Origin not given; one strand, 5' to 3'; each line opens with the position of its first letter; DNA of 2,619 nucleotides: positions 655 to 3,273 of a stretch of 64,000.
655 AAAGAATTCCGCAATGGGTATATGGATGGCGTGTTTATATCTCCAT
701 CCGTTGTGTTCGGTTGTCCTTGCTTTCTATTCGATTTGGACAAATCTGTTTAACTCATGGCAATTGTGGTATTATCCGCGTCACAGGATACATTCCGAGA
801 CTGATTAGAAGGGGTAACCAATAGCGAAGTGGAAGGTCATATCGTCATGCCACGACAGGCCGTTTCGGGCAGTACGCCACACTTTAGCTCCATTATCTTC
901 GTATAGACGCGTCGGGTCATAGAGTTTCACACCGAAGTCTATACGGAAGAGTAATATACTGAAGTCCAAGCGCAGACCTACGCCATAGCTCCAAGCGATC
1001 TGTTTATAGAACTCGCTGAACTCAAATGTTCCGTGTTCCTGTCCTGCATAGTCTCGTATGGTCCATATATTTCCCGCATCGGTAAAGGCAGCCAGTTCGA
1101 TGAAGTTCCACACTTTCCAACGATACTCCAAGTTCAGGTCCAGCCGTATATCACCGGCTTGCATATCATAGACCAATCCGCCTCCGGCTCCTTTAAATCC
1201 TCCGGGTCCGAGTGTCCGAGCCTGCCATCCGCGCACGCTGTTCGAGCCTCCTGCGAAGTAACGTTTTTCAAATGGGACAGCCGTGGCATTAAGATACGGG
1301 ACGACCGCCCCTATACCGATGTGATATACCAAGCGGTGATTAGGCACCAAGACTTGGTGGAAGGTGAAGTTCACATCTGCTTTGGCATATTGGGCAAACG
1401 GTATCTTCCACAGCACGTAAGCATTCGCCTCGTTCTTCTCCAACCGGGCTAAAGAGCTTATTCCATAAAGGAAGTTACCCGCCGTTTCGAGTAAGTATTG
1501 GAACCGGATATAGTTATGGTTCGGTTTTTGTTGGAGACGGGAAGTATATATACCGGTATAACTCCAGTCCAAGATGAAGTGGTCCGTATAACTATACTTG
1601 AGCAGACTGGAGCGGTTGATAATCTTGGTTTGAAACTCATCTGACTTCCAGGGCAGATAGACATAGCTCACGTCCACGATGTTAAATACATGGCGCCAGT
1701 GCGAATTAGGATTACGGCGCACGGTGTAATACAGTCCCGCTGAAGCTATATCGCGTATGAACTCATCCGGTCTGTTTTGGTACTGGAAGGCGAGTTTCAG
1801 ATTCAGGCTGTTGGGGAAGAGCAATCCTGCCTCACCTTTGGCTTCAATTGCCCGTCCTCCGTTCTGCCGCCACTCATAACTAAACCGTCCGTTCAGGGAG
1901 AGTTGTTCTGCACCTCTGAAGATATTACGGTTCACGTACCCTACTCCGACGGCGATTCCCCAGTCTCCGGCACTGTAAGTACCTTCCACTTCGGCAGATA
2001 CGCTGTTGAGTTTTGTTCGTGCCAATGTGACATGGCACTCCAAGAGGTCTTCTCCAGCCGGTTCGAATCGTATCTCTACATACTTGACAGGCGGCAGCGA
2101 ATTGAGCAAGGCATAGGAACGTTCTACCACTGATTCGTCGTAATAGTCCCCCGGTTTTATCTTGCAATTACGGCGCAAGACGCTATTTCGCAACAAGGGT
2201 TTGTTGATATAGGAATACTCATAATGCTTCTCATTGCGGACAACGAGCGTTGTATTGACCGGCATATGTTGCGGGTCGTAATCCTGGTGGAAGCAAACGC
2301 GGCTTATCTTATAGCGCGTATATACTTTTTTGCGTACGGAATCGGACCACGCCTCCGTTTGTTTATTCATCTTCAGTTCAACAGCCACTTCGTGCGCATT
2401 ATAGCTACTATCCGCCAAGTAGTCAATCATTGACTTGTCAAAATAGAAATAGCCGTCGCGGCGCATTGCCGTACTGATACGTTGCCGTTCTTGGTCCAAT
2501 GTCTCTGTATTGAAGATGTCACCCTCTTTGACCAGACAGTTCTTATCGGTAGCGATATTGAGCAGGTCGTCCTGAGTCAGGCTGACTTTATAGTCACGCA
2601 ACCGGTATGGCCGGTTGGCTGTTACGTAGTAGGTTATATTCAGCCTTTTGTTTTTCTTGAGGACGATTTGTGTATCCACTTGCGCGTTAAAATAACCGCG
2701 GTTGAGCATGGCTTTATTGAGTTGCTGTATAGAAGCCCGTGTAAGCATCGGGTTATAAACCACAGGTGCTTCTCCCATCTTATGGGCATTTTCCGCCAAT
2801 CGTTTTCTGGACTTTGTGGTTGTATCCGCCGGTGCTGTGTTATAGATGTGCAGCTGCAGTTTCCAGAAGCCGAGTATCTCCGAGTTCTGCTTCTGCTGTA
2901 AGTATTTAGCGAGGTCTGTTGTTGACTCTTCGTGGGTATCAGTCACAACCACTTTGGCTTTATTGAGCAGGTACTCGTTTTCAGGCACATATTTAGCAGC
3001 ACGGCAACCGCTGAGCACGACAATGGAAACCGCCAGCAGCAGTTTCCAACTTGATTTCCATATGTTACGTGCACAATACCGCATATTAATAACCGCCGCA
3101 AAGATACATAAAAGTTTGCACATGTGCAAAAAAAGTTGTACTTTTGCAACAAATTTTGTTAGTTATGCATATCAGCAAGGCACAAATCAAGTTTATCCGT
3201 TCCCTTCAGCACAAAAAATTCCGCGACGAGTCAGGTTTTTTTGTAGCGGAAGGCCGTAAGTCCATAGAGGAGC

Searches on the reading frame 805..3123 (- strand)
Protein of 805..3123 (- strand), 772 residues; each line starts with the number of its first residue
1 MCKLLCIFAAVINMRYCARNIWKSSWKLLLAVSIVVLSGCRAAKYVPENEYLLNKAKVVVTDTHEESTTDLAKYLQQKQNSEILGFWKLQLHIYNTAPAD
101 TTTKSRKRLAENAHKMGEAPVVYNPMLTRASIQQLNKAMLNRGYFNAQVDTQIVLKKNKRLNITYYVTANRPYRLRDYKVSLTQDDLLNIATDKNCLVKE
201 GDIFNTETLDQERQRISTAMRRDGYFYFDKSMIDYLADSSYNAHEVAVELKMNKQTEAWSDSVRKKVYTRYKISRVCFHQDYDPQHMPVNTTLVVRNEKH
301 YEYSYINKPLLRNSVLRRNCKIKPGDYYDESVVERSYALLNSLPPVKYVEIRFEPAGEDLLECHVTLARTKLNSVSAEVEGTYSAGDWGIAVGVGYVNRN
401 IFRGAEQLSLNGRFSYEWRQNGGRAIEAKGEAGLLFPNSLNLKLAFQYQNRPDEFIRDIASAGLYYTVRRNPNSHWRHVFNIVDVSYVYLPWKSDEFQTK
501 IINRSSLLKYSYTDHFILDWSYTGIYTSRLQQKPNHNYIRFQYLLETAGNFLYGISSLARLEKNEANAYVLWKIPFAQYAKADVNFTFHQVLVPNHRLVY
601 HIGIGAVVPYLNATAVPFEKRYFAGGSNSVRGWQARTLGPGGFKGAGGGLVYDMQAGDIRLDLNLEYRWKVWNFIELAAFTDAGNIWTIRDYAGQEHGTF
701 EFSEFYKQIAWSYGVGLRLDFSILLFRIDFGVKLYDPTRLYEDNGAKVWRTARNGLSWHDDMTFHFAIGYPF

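Call 96: find_encoding_contigs(protein=window:805-3123:-, flank=10000, max_places=3)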
Protein window:805-3123:- (772 aa): 2 contigs read that carry it; 1 place shown.
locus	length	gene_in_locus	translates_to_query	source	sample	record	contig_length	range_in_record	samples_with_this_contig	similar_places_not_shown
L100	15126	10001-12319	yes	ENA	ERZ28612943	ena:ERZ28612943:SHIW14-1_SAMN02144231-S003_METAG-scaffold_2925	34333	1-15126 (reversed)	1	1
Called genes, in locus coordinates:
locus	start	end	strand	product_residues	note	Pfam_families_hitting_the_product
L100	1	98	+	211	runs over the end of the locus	PF01168:Ala_racemase_N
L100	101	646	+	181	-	PF01648:ACPS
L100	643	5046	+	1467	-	PF05359:DUF748 (weak), PF04357:TamB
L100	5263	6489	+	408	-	PF23952:LRR_EndoS (faint), PF03382:DUF285, PF12799:LRR_4 (faint), PF13855:LRR_8 (faint), PF03382:DUF285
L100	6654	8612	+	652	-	PF02824:TGS, PF07973:tRNA_SAD, PF00587:tRNA-synt_2b, PF03129:HGTP_anticodon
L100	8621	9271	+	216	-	PF01351:RNase_HII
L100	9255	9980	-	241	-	PF22435:MRM3-like_sub_bind, PF00588:SpoU_methylase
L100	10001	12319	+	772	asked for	PF07244:POTRA (weak), PF01103:Omp85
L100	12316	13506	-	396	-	-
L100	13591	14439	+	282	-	-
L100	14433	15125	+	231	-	?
